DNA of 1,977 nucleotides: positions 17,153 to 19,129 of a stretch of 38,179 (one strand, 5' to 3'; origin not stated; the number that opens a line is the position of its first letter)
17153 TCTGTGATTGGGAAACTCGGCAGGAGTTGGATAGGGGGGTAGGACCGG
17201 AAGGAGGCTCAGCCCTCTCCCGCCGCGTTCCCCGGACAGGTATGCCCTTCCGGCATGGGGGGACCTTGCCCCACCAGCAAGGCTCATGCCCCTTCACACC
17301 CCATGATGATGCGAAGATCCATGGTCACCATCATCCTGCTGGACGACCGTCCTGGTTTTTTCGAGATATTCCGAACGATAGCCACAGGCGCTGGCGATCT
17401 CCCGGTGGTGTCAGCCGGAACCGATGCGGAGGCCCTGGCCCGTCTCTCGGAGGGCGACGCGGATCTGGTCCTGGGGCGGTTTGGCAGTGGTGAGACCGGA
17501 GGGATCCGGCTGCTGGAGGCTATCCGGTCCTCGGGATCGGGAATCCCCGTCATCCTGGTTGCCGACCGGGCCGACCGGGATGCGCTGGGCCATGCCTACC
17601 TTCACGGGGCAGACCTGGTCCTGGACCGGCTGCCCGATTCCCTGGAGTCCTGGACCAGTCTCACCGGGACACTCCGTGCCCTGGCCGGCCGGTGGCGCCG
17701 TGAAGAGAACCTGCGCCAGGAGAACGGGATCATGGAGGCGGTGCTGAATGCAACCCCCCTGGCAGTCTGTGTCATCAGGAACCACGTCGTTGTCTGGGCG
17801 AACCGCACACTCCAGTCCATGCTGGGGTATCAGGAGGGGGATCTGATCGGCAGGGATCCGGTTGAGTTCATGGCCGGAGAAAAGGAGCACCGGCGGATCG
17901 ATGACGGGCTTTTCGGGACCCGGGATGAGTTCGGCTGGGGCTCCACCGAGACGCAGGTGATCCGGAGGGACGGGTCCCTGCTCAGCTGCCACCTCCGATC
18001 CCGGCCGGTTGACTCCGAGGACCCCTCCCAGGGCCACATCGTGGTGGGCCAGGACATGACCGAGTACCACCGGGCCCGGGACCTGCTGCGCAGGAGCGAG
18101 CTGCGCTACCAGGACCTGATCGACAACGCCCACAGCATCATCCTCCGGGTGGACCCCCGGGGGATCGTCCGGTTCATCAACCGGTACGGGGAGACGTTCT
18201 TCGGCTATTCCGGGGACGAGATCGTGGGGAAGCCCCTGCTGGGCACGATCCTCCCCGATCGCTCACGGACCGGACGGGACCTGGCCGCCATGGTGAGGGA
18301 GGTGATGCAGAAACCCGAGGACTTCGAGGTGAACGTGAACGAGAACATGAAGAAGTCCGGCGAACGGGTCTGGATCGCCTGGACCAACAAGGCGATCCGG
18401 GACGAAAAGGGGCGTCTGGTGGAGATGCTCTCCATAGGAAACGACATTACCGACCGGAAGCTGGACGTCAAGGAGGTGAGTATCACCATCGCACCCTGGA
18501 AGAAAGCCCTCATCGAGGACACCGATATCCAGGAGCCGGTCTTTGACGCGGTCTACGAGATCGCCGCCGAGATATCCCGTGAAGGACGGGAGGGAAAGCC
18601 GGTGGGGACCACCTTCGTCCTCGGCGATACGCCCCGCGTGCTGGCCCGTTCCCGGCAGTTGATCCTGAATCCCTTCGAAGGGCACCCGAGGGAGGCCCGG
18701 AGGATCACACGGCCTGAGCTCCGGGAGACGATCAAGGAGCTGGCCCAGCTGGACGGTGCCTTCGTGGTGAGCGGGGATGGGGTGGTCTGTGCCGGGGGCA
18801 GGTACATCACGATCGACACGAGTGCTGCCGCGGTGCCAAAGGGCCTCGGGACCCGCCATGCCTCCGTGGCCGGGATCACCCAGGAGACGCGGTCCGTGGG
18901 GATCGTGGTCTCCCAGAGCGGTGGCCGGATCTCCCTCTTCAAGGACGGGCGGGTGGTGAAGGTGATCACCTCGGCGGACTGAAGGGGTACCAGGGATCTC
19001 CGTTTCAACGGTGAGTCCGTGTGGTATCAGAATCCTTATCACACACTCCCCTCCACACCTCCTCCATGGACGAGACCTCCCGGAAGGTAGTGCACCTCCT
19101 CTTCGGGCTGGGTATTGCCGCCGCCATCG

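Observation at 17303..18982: Pseudo-receiver + 2 PAS + DAC-fold protein with RHR changed to RHA: sensory c-di-AMP cyclase or a repurposed DAC domain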

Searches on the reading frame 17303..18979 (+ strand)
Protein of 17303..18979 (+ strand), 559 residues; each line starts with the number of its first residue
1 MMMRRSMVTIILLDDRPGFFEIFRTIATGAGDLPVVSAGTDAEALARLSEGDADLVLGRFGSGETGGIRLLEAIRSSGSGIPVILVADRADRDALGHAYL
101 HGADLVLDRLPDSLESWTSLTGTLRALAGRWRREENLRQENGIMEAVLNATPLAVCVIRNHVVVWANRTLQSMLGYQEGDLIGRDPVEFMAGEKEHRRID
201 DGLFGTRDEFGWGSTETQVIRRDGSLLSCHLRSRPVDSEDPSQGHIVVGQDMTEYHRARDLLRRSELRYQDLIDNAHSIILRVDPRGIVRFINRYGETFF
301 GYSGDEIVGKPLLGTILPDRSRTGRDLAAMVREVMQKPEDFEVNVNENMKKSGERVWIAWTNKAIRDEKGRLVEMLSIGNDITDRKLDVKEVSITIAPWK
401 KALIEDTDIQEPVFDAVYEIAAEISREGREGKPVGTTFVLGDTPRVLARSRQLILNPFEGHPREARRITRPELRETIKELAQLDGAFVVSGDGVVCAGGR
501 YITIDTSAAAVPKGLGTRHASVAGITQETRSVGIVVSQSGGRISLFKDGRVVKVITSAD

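Call 3: search_protein_families(library=pfam, proteins=[window:17303-18979:+], max_evalue=1)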
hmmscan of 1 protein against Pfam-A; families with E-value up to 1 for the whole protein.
window:17303-18979:+ (559 aa): 8 families
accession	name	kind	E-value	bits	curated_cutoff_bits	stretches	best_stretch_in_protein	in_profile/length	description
PF00989.32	PAS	-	7.3e-28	97.3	22.6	2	268-382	2-113/113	PAS fold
PF13426.13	PAS_9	-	7.8e-23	81.2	27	2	278-384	3-103/103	PAS domain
PF02457.21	DAC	-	8.8e-19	67.7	27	1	426-550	4-118/119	DisA bacterial checkpoint controller nucleotide-binding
PF08448.16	PAS_4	-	2.1e-17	63.8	23.1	2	274-386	2-109/110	PAS fold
PF13188.13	PAS_8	-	3.1e-12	46.4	21.8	2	268-320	2-50/65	PAS domain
PF08447.18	PAS_3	-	1.6e-10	41.6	25.6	1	292-378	4-88/89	PAS fold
PF00072.30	Response_reg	-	1.5e-06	28.8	30.2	1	10-107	1-97/111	Response regulator receiver domain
PF24820.1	Diguanyl_cycl_sensor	-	0.065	13.6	28.1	0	155-231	9-91/109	Diguanylate cyclase-like sensor domain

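Call 4: search_protein_families(library=ncbifam, proteins=[window:17303-18979:+], max_evalue=1)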
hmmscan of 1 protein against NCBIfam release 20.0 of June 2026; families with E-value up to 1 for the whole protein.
window:17303-18979:+ (559 aa): 35 families (the best 25 are shown)
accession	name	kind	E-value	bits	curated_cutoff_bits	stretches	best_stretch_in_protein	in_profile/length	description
NF041371.1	Diadnylcyc_Halo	equivalog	3.6e-32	111.8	430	1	409-552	122-262/270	diadenylate cyclase DacZ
TIGR00229.1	sensory_box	domain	3.1e-27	95.2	22.9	2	263-386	1-120/126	PAS domain S-box protein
NF053781.1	cdiGMPphdstlr2612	equivalog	4.5e-11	41.2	1600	2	243-334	689-783/1268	Tlr1612 family c-di-GMP phosphodiesterase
NF052574.1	HisKinEspCMyxo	equivalog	1.8e-10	39.7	1200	1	161-257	308-403/785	serine histidine kinase EspC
NF010077.0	PRK13559.1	subfamily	2.5e-09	36.5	361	2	291-386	70-161/364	hypothetical protein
NF047874.1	MASE3_PAS_HK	subfamily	6e-09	35.2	560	2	133-261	256-384/655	MASE3 domain-containing sensor histidine kinase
NF041777.1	sens_FixL_Rhizob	equivalog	8.8e-09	34.5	850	2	251-324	107-181/485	sensor protein FixL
NF045675.1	PhdiestaseDibA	equivalog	1.7e-08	33.3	980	2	132-248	72-185/623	phosphodiesterase DibA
TIGR00159.1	TIGR00159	equivalog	7.8e-08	31.9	188.8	1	484-557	169-239/254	diadenylate cyclase CdaA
NF046044.1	PnpS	equivalog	1.3e-07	31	400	2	264-386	52-164/390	two-component system histidine kinase PnpS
NF052652.1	YtvA_fam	equivalog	1.7e-07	31.1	250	2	144-270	2-132/243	YtvA family blue-light photoreceptor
NF052306.1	BluLightHisKinLov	equivalog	1.8e-07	30.4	450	2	300-386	58-140/334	blue-light-activated histidine kinase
NF008467.0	PRK11359.1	equivalog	3.5e-07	28.6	857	2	273-386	142-252/800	oxygen-sensing cyclic-di-GMP phosphodiesterase DosP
NF010076.0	PRK13557.1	subfamily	4.5e-07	28.7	631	2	290-386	56-148/540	histidine kinase famiy protein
NF045595.1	HK_scytonemin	equivalog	5e-06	25.2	865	1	244-393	259-402/637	scytonemin biosynthesis sensor histidine kinase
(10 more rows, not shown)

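Call 5: search_solved_structures(query=window:17303-18979:+, max_evalue=1, show_alignments=3)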
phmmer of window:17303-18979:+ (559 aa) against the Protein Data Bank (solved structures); distinct sequences matched with E-value up to 1: 123 (the best 60 are shown).
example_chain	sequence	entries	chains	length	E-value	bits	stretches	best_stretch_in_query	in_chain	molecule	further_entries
6hvl_A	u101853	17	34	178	5.6e-07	31.6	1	481-555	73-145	Diadenylate cyclase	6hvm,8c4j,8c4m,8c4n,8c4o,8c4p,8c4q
4rv7_A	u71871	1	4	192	6.7e-07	31.4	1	481-555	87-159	Diadenylate cyclase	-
6hvn_A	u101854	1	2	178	3.1e-06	29.2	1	481-555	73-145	Diadenylate cyclase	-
8ogk_A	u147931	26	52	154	1.4e-05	27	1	483-556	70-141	Cyclic di-AMP synthase CdaA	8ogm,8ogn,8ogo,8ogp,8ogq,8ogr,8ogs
9g0g_A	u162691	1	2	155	1.4e-05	27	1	483-556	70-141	Cyclic di-AMP synthase CdaA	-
6gyw_A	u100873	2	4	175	1.6e-05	26.9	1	483-555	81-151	Diadenylate cyclase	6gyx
7ojs_H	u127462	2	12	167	1.7e-05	26.8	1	483-556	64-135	Cyclic di-AMP synthase CdaA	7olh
6gyy_A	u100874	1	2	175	1.8e-05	26.7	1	483-555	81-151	Diadenylate cyclase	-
6huw_A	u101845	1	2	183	2.1e-05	26.5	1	483-556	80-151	Diadenylate cyclase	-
8ofo_AAA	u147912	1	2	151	2.7e-05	26.1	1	483-552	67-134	Diadenylate cyclase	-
9xzo_A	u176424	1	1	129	0.00012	24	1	7-108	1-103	De novo protein M1X0B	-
10jx_A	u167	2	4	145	0.00044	22.1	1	268-373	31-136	Multi-sensor signal transduction histidine kinase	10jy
6ywg_A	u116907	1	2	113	0.00066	21.5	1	289-384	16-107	Multi-sensor hybrid histidine kinase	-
6ywh_A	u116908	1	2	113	0.0009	21.1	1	289-384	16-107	Multi-sensor hybrid histidine kinase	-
6y7r_A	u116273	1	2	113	0.00093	21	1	289-384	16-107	Multi-sensor hybrid histidine kinase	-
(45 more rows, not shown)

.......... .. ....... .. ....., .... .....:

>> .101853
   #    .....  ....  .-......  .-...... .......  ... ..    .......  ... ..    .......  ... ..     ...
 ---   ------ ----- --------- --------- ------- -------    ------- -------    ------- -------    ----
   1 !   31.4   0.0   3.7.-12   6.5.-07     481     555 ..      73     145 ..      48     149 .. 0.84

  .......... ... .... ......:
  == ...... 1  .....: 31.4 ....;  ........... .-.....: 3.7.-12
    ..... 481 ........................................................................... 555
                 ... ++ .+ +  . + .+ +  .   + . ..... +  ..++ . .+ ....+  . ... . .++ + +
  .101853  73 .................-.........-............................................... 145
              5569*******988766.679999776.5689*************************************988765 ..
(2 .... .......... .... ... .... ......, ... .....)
